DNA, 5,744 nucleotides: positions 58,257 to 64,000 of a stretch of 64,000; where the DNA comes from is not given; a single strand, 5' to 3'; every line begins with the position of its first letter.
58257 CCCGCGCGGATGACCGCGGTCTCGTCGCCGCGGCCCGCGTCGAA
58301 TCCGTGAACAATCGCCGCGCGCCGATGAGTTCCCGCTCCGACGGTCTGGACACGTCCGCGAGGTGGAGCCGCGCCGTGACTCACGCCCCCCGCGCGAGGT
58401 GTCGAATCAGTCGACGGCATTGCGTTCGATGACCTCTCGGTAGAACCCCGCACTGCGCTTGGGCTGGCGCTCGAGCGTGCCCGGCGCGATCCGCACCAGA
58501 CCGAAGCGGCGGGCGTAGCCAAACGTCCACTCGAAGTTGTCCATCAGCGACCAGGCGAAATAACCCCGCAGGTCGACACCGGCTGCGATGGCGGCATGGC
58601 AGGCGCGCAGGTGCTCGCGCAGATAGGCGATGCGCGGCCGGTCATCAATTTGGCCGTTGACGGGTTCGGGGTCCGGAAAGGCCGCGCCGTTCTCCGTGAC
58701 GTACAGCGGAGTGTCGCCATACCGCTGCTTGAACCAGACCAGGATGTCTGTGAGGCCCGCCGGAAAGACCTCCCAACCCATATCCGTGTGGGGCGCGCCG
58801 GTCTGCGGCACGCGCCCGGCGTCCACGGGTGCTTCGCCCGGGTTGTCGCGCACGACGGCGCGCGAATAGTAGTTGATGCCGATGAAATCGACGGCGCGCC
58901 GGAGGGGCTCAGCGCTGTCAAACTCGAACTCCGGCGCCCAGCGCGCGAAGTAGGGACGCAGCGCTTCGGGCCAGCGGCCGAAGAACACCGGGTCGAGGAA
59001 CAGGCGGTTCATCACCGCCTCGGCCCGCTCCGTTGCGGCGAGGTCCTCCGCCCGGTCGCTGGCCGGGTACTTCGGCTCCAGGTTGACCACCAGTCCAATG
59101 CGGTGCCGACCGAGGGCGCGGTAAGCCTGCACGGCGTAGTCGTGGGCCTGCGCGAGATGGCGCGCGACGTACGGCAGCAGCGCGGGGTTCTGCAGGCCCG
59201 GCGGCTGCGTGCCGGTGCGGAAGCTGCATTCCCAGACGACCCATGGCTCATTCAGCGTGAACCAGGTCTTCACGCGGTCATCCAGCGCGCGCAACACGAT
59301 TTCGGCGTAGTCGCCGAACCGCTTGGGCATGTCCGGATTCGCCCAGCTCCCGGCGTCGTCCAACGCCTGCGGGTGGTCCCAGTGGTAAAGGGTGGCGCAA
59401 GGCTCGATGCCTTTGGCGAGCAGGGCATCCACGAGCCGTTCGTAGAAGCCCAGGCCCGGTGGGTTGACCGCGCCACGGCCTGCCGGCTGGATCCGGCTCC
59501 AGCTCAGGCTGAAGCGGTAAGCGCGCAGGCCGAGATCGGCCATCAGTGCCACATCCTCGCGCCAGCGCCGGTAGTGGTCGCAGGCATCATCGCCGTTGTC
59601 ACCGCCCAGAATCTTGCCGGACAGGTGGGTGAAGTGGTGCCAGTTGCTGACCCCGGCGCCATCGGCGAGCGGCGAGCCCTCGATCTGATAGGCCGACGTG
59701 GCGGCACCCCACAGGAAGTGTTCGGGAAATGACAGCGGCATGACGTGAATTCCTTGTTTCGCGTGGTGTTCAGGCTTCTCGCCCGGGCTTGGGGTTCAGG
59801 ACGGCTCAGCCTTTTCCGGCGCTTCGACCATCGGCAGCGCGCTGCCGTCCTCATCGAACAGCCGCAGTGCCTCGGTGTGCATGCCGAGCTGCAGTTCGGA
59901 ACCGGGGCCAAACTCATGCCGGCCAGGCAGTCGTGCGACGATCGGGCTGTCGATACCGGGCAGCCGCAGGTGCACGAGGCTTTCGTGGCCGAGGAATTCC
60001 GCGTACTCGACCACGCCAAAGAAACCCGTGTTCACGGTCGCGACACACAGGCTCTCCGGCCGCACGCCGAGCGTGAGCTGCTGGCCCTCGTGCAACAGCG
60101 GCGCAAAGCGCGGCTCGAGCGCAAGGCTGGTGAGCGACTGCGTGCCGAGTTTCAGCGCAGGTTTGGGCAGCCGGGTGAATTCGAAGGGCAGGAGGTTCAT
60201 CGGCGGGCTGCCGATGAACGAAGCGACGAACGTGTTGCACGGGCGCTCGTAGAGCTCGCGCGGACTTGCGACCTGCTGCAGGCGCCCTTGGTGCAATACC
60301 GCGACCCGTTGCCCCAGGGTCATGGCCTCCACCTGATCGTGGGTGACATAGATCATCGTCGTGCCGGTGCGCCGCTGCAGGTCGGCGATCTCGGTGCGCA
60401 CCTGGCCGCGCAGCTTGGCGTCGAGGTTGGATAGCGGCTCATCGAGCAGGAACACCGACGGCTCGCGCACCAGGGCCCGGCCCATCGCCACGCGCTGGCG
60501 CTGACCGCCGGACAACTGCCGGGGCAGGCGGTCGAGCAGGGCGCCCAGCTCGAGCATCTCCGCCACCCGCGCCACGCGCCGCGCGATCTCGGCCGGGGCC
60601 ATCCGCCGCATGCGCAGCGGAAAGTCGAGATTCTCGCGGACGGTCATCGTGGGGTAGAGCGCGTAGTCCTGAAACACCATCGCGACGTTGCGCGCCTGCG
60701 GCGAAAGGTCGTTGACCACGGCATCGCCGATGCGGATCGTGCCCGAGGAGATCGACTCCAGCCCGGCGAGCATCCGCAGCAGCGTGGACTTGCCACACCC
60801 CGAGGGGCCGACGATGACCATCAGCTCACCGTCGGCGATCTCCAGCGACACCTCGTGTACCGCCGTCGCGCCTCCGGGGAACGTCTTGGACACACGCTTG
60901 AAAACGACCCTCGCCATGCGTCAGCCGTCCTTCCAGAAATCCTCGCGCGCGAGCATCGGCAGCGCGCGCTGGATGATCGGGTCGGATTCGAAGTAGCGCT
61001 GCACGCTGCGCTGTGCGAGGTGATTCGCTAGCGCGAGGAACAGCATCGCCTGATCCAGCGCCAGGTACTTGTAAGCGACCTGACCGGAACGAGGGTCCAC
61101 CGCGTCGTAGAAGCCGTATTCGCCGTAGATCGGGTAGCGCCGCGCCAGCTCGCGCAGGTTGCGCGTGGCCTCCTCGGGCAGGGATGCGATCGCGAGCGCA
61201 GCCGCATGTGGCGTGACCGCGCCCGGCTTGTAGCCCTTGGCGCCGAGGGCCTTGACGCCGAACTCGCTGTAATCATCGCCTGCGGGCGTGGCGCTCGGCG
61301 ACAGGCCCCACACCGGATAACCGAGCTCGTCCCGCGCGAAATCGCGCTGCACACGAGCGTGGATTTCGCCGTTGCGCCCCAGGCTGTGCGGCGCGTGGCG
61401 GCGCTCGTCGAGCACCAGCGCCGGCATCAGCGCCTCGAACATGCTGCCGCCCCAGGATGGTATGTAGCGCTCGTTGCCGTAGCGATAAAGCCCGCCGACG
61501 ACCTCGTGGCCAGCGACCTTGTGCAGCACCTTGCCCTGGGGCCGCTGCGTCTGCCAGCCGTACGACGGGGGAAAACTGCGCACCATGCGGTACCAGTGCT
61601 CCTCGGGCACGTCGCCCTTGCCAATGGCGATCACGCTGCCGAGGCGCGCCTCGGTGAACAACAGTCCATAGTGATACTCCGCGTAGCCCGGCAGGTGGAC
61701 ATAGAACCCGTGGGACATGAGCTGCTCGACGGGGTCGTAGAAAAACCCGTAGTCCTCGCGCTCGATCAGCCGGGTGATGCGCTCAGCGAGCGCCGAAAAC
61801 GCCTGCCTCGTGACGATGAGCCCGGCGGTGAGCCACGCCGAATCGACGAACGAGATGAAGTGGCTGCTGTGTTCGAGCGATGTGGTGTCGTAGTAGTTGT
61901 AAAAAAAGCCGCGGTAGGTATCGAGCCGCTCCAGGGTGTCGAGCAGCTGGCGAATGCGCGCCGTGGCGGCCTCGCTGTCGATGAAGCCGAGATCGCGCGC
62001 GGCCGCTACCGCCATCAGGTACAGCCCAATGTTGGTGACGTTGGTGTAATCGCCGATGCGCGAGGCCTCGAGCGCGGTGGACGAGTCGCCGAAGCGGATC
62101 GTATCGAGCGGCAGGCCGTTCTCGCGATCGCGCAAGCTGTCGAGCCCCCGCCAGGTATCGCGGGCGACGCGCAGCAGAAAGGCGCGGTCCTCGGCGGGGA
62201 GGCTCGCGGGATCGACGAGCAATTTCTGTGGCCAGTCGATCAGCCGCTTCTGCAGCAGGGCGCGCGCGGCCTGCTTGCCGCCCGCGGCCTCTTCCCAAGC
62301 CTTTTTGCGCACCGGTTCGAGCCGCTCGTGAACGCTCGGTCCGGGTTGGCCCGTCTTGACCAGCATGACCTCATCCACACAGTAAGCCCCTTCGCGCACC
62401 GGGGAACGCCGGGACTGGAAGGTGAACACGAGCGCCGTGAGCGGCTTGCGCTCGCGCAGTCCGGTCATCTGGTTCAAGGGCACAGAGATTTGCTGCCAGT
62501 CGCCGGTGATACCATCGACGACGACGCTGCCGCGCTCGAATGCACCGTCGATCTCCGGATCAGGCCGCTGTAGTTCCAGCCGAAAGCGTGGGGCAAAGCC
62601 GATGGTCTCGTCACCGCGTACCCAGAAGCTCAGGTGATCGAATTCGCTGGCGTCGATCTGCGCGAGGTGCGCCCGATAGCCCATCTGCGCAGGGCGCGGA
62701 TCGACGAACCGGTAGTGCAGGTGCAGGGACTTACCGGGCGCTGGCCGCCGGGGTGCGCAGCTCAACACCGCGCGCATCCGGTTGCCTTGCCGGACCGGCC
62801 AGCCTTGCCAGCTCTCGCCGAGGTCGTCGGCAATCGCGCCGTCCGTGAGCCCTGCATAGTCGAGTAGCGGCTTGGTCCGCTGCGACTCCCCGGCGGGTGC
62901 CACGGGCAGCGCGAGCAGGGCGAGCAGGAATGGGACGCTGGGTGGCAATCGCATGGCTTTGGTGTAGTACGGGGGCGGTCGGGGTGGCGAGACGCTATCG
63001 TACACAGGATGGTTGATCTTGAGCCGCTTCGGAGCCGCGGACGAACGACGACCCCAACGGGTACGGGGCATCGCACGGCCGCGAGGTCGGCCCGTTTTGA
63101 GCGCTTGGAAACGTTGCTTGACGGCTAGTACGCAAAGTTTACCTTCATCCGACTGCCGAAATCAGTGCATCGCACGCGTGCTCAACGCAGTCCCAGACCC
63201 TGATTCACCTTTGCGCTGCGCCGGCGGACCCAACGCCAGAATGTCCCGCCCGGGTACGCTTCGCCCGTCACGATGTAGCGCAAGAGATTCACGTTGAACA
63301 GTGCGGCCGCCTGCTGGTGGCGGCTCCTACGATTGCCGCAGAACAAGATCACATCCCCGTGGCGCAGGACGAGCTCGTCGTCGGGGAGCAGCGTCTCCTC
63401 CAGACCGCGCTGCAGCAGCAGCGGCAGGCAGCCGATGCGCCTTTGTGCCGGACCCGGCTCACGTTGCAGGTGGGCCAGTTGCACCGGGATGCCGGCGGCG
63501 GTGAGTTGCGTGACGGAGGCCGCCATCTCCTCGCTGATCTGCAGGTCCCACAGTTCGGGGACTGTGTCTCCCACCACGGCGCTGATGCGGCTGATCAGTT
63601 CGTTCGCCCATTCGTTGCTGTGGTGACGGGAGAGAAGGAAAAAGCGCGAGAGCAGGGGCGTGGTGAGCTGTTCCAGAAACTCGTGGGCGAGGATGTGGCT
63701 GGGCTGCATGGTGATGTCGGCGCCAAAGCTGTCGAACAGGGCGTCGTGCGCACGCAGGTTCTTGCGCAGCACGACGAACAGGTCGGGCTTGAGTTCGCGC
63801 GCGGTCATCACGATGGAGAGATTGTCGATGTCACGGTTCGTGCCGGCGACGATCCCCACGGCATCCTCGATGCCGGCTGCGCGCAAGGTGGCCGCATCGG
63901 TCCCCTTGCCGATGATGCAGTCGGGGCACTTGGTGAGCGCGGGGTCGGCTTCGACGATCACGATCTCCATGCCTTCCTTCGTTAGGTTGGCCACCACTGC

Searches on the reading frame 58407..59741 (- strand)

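Call 52: search_protein_families(library=pfam, proteins=[window:58407-59741:-], max_evalue=0.00001)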
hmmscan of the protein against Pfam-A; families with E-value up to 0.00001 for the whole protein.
window:58407-59741:- (444 aa): 1 family
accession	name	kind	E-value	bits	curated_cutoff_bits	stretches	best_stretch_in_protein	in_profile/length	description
PF00232.24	Glyco_hydro_1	-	1.5e-146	488.9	22.6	1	4-442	4-452/453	Glycosyl hydrolase family 1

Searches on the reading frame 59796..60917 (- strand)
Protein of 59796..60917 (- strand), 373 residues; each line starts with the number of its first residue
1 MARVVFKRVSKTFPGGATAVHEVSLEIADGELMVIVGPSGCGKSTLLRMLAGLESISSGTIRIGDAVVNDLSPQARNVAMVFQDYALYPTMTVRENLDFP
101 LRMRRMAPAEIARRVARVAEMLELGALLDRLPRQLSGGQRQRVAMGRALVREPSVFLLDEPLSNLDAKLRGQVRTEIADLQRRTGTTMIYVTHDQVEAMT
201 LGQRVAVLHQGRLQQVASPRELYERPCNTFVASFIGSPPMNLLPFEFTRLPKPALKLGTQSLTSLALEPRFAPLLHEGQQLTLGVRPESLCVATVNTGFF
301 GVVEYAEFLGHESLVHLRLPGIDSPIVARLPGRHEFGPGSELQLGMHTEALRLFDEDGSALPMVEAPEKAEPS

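Call 52: search_protein_families(library=pfam, proteins=[window:59796-60917:-], max_evalue=0.00001)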
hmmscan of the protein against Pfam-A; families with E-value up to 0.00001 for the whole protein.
window:59796-60917:- (373 aa): 4 families
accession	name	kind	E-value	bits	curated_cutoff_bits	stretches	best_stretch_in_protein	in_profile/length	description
PF00005.33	ABC_tran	-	3.1e-35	122.2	25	1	21-162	2-136/137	ABC transporter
PF08402.16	TOBE_2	-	5.3e-11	42.9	21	1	283-354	1-76/76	TOBE domain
PF13304.12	AAA_21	-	3.8e-08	34.2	27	0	32-56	1-25/304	AAA domain, putative AbiEii toxin, Type IV TA system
PF17912.7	OB_MalK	-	1.6e-07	32.5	27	1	236-289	1-52/53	MalK OB fold domain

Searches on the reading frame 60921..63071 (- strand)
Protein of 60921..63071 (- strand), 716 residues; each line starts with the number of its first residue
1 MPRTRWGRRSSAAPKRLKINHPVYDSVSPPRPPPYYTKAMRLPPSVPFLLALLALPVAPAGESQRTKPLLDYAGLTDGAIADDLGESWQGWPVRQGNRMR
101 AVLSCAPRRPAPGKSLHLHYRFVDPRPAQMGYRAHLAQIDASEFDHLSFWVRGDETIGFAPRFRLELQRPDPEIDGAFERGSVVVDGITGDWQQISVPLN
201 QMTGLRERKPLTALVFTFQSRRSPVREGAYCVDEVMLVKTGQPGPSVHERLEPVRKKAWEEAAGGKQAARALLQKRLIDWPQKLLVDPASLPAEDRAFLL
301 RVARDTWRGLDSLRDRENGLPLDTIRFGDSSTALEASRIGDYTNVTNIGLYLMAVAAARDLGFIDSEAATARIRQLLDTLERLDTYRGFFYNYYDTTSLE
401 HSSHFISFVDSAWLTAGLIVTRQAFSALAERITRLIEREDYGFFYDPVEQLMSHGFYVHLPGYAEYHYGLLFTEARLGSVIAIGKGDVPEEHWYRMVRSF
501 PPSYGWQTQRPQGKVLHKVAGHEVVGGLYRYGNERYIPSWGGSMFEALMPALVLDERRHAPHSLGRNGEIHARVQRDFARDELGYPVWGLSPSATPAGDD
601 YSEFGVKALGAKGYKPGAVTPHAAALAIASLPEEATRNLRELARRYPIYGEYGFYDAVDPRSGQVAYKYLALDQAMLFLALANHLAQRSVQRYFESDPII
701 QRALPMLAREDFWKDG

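Call 52: search_protein_families(library=pfam, proteins=[window:60921-63071:-], max_evalue=0.00001)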
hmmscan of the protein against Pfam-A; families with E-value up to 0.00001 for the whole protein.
window:60921-63071:- (716 aa): 1 family
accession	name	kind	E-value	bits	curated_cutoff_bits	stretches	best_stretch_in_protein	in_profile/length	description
PF10091.15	Glycoamylase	-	8.4e-23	81.5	27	1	530-696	42-219/221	Putative glucoamylase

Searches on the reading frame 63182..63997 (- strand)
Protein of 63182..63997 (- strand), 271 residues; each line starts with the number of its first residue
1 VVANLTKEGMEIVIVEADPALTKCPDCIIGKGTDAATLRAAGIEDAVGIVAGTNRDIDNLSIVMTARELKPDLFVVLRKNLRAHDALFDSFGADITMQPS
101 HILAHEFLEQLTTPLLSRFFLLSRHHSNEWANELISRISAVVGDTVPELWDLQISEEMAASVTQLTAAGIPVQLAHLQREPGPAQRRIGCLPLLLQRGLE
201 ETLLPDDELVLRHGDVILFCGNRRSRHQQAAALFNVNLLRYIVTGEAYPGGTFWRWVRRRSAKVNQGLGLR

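Call 74: search_protein_families(library=pfam, proteins=[window:63182-63997:-], max_evalue=0.00001)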
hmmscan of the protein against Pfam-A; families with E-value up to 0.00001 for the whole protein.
window:63182-63997:- (271 aa): 1 family
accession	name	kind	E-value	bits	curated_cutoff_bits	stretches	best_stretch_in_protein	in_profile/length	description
PF02254.24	TrkA_N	-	2.8e-14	53.9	23.8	1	3-99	15-116/116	TrkA-N domain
